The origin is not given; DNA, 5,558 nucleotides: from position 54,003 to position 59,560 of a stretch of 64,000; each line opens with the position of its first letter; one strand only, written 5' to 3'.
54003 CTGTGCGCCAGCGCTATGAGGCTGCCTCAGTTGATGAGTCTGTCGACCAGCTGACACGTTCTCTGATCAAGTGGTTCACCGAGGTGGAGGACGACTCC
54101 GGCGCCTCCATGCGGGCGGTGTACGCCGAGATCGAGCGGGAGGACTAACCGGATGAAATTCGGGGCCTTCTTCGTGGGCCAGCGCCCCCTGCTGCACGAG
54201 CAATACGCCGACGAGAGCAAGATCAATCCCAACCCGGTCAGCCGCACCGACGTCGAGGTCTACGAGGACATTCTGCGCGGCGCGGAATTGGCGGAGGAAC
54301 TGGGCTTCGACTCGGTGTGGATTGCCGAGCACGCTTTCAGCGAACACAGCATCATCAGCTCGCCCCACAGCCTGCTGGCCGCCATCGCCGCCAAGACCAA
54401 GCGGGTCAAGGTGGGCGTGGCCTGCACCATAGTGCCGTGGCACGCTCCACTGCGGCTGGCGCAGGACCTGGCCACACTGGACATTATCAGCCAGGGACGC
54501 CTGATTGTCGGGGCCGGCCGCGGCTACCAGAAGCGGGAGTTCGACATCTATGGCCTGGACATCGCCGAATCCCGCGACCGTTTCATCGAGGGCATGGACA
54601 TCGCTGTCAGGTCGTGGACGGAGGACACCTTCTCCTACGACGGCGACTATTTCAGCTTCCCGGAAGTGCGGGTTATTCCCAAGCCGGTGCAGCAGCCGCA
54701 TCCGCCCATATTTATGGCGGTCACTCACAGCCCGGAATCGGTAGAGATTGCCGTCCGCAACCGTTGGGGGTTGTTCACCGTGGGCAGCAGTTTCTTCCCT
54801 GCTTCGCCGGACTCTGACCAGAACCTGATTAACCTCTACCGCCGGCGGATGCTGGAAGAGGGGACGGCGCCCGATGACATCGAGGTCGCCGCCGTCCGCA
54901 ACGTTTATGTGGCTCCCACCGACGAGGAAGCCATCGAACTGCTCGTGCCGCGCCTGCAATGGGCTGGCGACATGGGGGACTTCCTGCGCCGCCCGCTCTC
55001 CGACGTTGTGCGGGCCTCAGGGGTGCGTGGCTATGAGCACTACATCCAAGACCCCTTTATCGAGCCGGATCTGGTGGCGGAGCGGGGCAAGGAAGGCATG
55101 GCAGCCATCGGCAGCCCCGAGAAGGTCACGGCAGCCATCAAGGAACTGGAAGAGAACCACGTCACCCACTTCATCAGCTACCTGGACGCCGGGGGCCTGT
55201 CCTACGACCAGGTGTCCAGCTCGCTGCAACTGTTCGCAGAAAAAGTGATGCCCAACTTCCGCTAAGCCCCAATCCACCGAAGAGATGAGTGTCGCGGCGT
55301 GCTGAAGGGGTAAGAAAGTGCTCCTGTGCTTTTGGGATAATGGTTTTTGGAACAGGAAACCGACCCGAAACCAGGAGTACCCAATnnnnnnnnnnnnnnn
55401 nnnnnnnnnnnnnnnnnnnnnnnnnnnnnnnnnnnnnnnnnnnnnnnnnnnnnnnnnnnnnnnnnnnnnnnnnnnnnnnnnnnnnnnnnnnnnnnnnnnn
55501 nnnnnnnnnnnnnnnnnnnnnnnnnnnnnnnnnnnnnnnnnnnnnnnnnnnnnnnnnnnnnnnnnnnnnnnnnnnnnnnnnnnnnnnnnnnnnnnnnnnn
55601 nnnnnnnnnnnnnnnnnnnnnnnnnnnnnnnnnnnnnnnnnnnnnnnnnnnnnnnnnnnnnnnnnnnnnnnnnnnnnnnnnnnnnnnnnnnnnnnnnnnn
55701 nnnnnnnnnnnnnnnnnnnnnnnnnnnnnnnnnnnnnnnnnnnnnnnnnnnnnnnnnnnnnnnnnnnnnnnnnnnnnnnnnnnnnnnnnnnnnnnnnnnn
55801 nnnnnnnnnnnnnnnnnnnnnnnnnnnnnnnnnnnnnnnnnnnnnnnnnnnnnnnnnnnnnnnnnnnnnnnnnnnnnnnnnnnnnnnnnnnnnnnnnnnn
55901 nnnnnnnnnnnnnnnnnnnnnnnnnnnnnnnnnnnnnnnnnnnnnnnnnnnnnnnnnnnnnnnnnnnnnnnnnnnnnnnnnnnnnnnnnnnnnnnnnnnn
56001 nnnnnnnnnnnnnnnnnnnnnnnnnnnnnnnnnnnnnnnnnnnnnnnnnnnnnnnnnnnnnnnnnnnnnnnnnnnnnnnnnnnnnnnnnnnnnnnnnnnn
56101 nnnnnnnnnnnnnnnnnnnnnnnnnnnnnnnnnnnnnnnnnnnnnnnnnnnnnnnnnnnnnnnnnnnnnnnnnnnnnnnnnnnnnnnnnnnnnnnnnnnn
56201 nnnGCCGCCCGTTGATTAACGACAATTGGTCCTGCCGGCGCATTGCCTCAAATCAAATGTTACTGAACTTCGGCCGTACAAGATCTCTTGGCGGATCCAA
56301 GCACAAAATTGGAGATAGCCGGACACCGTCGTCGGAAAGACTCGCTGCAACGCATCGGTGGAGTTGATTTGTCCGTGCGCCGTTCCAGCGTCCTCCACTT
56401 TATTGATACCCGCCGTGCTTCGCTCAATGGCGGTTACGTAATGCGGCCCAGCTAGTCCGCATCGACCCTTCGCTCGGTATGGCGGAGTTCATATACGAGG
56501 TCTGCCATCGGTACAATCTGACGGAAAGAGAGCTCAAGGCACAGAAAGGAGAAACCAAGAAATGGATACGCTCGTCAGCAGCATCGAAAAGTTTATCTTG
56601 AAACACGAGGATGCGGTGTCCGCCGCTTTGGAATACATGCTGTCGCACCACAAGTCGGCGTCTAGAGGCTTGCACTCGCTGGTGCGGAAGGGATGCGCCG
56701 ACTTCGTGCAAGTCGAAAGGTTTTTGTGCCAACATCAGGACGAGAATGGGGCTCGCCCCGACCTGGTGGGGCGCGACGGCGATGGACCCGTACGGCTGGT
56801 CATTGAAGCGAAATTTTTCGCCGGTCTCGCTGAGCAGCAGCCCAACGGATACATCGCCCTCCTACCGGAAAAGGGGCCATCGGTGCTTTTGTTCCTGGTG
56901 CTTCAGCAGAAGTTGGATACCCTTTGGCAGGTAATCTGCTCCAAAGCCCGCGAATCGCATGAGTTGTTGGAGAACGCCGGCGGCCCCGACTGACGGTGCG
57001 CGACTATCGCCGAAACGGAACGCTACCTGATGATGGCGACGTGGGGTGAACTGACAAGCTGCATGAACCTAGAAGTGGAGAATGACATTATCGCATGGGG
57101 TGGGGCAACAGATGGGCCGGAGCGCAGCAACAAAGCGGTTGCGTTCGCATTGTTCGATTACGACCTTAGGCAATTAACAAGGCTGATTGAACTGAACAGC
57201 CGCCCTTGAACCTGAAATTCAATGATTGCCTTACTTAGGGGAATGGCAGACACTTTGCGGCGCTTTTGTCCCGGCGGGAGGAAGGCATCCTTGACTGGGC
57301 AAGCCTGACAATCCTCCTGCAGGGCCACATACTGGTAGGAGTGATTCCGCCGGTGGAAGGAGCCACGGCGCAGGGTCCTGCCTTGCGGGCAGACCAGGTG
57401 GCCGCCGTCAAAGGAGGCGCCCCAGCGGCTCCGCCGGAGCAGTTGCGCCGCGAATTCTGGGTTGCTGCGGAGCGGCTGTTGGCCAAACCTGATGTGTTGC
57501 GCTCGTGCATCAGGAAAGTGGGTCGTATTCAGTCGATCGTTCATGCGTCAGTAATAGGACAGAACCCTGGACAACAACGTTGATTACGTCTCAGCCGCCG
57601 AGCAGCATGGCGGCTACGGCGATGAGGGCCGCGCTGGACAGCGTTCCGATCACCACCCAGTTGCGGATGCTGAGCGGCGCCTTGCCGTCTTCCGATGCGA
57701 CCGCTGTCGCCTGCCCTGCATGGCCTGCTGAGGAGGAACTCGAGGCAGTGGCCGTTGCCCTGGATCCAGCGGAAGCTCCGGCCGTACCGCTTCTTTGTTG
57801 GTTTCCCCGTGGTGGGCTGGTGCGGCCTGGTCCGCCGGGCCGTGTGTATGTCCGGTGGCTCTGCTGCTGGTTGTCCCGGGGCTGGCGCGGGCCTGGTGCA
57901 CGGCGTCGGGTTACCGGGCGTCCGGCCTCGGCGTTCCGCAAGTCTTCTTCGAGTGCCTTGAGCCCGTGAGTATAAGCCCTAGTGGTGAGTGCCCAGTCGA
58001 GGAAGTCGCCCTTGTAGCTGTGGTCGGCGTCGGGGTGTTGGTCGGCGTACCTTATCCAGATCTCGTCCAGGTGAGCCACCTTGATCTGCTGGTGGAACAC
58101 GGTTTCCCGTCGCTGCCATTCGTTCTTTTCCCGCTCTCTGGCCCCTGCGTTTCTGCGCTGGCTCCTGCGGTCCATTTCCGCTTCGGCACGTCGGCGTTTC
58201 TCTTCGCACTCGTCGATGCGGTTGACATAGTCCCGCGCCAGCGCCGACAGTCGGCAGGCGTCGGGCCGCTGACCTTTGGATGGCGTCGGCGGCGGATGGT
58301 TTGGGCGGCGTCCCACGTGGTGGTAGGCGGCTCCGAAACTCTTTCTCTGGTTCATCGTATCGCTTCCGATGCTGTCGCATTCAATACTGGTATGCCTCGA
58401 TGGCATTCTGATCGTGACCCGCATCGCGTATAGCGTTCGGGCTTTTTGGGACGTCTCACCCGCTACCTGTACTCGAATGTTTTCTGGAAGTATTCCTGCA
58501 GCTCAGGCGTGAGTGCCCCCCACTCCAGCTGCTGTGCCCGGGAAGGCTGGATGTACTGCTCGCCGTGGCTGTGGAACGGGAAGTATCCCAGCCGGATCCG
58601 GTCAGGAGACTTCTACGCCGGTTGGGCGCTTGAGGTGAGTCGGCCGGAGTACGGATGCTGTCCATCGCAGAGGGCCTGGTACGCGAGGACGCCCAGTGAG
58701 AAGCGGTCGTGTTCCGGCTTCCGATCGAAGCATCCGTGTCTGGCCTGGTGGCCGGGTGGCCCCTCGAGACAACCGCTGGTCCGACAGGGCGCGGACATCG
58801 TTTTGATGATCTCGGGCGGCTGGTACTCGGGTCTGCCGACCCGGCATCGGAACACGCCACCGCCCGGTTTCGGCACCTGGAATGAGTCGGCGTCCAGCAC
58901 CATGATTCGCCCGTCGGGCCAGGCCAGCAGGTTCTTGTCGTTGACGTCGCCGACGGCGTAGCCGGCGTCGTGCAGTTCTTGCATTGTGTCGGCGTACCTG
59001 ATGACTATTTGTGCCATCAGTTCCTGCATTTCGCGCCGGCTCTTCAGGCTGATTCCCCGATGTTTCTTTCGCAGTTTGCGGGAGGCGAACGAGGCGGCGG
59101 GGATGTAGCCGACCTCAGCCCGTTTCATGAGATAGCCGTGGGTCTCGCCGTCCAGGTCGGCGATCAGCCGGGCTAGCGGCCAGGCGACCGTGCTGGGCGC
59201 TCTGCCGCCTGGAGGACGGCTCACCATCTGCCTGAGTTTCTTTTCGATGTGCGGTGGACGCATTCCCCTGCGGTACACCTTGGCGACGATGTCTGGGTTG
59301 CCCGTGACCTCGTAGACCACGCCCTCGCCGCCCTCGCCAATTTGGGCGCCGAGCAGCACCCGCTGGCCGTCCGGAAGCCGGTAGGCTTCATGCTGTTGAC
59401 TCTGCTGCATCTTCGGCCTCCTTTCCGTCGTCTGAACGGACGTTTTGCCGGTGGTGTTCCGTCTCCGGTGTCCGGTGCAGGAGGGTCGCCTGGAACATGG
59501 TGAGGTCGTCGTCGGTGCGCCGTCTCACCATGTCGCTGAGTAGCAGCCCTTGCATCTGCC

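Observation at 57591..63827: TerY-P-type vWA / PP2C / Ser-Thr kinase triad welded into an eight-gene, membrane-rich operon of unassignable proteins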

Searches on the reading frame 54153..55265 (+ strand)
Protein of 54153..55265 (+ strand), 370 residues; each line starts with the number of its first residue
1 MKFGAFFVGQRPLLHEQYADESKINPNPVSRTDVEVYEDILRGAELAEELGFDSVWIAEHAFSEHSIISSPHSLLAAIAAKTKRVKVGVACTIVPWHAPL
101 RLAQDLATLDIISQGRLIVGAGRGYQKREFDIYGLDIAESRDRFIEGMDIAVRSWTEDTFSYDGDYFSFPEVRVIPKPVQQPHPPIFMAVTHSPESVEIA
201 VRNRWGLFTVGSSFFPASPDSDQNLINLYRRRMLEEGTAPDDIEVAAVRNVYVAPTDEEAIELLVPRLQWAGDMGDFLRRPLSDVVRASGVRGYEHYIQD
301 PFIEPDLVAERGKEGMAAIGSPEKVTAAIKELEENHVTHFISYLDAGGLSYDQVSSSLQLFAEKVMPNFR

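Call 93: search_protein_families(library=pfam, proteins=[window:54153-55265:+], max_evalue=0.00001)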
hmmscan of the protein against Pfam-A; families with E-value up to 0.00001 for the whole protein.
window:54153-55265:+ (370 aa): 1 family
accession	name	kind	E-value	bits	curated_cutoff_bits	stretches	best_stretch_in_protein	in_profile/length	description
PF00296.26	Bac_luciferase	-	3.9e-62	210.9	27.9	1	19-338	19-313/314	Luciferase-like monooxygenase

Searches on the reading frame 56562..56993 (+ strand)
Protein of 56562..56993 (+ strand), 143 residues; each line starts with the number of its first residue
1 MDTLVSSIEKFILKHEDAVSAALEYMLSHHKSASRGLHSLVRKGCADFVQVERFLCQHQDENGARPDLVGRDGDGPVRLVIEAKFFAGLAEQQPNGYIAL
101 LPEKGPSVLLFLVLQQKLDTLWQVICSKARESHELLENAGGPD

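Call 3: search_protein_families(library=pfam, proteins=[window:56562-56993:+], max_evalue=0.1)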
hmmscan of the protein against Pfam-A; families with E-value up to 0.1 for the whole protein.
window:56562-56993:+ (143 aa): 1 family
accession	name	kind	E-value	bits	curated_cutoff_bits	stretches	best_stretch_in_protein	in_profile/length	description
PF14281.12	PDDEXK_4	-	0.00099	19.5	22.3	1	45-105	62-116/183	PD-(D/E)XK nuclease superfamily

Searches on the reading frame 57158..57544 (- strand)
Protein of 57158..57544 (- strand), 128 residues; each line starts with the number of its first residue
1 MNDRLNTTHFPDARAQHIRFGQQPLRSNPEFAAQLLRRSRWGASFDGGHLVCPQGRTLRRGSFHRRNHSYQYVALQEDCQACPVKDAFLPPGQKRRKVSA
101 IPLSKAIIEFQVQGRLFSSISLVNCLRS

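Call 3: search_protein_families(library=pfam, proteins=[window:57158-57544:-], max_evalue=0.1)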
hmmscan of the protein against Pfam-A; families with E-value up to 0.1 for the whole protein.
window:57158-57544:- (128 aa): 2 families
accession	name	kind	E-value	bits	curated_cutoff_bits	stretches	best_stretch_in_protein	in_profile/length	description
PF13751.12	DDE_Tnp_1_6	-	0.012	16.3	25.1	1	51-87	1-41/125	Transposase DDE domain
PF07699.19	Ephrin_rec_like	-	0.038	14.2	23.1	1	67-84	16-33/48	Tyrosine-protein kinase ephrin type A/B receptor-like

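Call 98: search_protein_families(library=pfam, proteins=[window:57158-57544:-], max_evalue=0.05)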
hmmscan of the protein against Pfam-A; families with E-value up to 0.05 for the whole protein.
window:57158-57544:- (128 aa): 2 families
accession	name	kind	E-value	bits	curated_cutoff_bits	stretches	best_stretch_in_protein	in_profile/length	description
PF13751.12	DDE_Tnp_1_6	-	0.012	16.3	25.1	1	51-87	1-41/125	Transposase DDE domain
PF07699.19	Ephrin_rec_like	-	0.038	14.2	23.1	0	67-84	16-33/48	Tyrosine-protein kinase ephrin type A/B receptor-like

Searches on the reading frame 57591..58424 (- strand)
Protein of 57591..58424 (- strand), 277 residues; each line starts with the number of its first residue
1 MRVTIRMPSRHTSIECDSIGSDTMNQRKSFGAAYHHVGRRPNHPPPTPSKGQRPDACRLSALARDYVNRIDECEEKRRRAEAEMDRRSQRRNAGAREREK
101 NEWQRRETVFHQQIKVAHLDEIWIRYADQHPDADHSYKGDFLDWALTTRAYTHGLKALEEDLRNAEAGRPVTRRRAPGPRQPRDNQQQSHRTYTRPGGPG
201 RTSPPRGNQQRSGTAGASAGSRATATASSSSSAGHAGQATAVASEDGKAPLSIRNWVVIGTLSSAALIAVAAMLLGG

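Call 3: search_protein_families(library=pfam, proteins=[window:57591-58424:-], max_evalue=0.1)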
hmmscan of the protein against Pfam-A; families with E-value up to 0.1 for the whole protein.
window:57591-58424:- (277 aa): 0 families

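Call 5: search_protein_families(library=padloc, proteins=[window:57591-58424:-], max_evalue=0.1)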
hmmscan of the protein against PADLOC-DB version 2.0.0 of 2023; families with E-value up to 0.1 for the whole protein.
window:57591-58424:- (277 aa): 0 families

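Call 6: search_protein_families(library=ncbifam, proteins=[window:57591-58424:-], max_evalue=0.1)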
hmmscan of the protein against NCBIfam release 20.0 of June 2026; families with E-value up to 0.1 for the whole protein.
window:57591-58424:- (277 aa): 1 family
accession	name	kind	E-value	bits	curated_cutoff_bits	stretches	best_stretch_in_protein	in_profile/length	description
TIGR03007.1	pepcterm_ChnLen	equivalog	0.012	13.9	278.85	1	63-132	199-276/498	XrtA system polysaccharide chain length determinant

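Call 74: find_homologous_proteins(query=A3, max_evalue=0.001)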
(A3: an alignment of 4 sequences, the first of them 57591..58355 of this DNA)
Query A3 (4 sequences) (254 aa, profile of the alignment): 6 proteins with E <= 0.001 among 8000 candidates.
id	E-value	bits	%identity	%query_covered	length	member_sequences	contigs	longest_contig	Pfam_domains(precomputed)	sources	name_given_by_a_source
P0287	2.4e-134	465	85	100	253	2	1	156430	-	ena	-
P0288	2.9e-134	465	98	100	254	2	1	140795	-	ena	-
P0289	8.9e-129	447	39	96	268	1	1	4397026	-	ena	-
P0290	4.7e-94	333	86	73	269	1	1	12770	-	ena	-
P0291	2.0e-90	321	45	95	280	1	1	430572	-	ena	-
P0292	6.8e-74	267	45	99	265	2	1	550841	-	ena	-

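Call 84: predict_structure(alignment_id=A5)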
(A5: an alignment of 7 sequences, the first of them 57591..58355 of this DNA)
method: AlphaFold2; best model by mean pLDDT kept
length: 254 residues; sequences in the alignment: 7
mean_pLDDT: 65.1   pTM: 0.42
mean pLDDT of the five models: 65.1, 62.8, 62.4, 61.5, 58.1
residues with pLDDT >= 90: 76; 70-90: 44; 50-70: 40; < 50: 94
segments of 3 or more residues with pLDDT < 50: 1-13, 158-233
pLDDT, mean of each block of 10 residues (from residue 1): 38 48 60 85 93 96 96 96 94 91 92 90 88 89 83 55 39 34 34 31 31 28 35 51 57 52
secondary structure, 60 per line:
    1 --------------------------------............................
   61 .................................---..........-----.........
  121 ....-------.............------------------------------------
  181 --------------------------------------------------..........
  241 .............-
elements in order: H33-93 H97-106 H112-124 H132-144 H231-253

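Call 86: fold_search(model_id=the predicted structure, library=pdb)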
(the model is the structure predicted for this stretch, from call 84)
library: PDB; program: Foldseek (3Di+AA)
matches with E <= 10: 7; with E <= 0.001: 0
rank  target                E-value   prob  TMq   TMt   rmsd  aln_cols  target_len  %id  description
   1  3dbh_A                2.4e+00  0.10  0.16  0.09  12.4        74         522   12  Structural Dissection of a Gating Mechanism Preventing Misactivation of Ubiquitin by NEDD8's E1 (APPBP1-UBA3Arg190Ala- (released 2008-08-12)
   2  3dbh_C                3.0e+00  0.10  0.16  0.09   9.0        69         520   13  Structural Dissection of a Gating Mechanism Preventing Misactivation of Ubiquitin by NEDD8's E1 (APPBP1-UBA3Arg190Ala- (released 2008-08-12)
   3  3dbr_A                3.9e+00  0.08  0.16  0.09   9.5        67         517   13  Structural Dissection of a Gating Mechanism Preventing Misactivation of Ubiquitin by NEDD8's E1 (APPBP1-UBA3Arg190Gln- (released 2008-08-12)
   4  7n9r                  7.0e+00  0.04  0.13  0.02   9.7        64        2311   12  state 4 of TcdB and FZD2 at pH5 (released 2022-03-02)
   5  8qbs                  7.9e+00  0.04  0.17  0.20  22.6       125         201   15  Cryo-EM structure of Vipp1-F197K/L200K helical filament with lattice 1 (Vipp1-F197K/L200K_L1) (released 2024-09-11)
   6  8gxl_A                7.9e+00  0.03  0.11  0.21  14.1        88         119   16  HUMAN SUGP1 433-577 (released 2022-12-14)
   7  3dbh_E                9.0e+00  0.06  0.15  0.08   5.9        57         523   14  Structural Dissection of a Gating Mechanism Preventing Misactivation of Ubiquitin by NEDD8's E1 (APPBP1-UBA3Arg190Ala- (released 2008-08-12)

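Call 100: search_protein_families(library=phrogs, proteins=[window:57591-58355:-], max_evalue=0.01)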
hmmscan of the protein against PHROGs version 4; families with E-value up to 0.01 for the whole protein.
window:57591-58355:- (254 aa): 0 families

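Call 101: fold_search(model_id=the predicted structure, library=viral)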
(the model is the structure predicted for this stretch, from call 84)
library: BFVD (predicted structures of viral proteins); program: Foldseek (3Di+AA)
matches with E <= 10: 9; with E <= 0.001: 0
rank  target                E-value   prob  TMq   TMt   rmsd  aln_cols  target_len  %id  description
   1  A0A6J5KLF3            8.5e-01  0.15  0.21  0.06  29.5       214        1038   12  Uncharacterized protein [uncultured Caudovirales phage]
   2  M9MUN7                2.4e+00  0.04  0.12  0.06  27.2       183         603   18  (no name in the UniProt tables at hand)
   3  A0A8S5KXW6            3.2e+00  0.08  0.13  0.33   9.8        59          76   24  Uncharacterized protein (Fragment) [ssRNA phage SRR6960507_1]
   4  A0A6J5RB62            3.2e+00  0.06  0.11  0.09  18.8       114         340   18  Single-stranded DNA-binding protein [uncultured Caudovirales phage]
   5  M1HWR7                6.5e+00  0.05  0.21  0.22  30.5       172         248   13  (no name in the UniProt tables at hand)
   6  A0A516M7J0            6.5e+00  0.04  0.13  0.24  14.4        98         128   15  (no name in the UniProt tables at hand)
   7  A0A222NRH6            7.4e+00  0.01  0.09  0.09  30.1       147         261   12  E1 [Human papillomavirus 58]
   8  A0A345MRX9            7.9e+00  0.01  0.13  0.13  33.3       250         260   16  (no name in the UniProt tables at hand)
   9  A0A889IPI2            9.0e+00  0.02  0.13  0.15  25.6       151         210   12  (no name in the UniProt tables at hand)

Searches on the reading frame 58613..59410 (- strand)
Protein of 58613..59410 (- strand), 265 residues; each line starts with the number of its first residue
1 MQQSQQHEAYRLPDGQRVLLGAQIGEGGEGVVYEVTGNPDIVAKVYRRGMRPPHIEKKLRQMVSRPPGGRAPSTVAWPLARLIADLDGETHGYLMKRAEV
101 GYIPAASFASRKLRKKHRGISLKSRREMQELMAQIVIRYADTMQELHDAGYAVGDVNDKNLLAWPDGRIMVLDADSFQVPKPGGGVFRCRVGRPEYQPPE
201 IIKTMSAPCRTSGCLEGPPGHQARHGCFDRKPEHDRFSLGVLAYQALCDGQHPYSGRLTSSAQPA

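Call 3: search_protein_families(library=pfam, proteins=[window:58613-59410:-], max_evalue=0.1)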
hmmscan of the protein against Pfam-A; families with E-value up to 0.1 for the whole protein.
window:58613-59410:- (265 aa): 1 family
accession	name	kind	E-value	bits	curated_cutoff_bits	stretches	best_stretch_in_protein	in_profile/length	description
PF00069.31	Pkinase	-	2.8e-05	24.1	31.7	1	123-255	95-198/263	Protein kinase domain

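Call 5: search_protein_families(library=padloc, proteins=[window:58613-59410:-], max_evalue=0.1)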
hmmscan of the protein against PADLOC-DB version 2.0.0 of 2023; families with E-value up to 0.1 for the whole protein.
window:58613-59410:- (265 aa): 3 families
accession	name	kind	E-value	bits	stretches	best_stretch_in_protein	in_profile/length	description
PDLC04138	mad6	-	0.0013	15.7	0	189-258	215-260/659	mads_6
PDLC04054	PD-T4-6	-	0.024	12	0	127-173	107-154/347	-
PDLC04047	PD-T4-6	-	0.041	10.9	0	132-173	113-154/327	-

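Call 6: search_protein_families(library=ncbifam, proteins=[window:58613-59410:-], max_evalue=0.1)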
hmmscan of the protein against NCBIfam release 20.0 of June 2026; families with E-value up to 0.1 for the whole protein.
window:58613-59410:- (265 aa): 3 families
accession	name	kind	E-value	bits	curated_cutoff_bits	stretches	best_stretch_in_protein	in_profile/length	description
NF038150.1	lanthi_synth_IV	equivalog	5.5e-06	25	650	1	110-255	277-397/851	class IV lanthionine synthetase LanL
NF038151.1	lanthi_synth_III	equivalog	0.0041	15.6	575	1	124-173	330-379/833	class III lanthionine synthetase LanKC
NF002475.0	PRK01723.1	equivalog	0.0089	15.1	142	1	127-178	140-191/241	3-deoxy-D-manno-octulosonic acid kinase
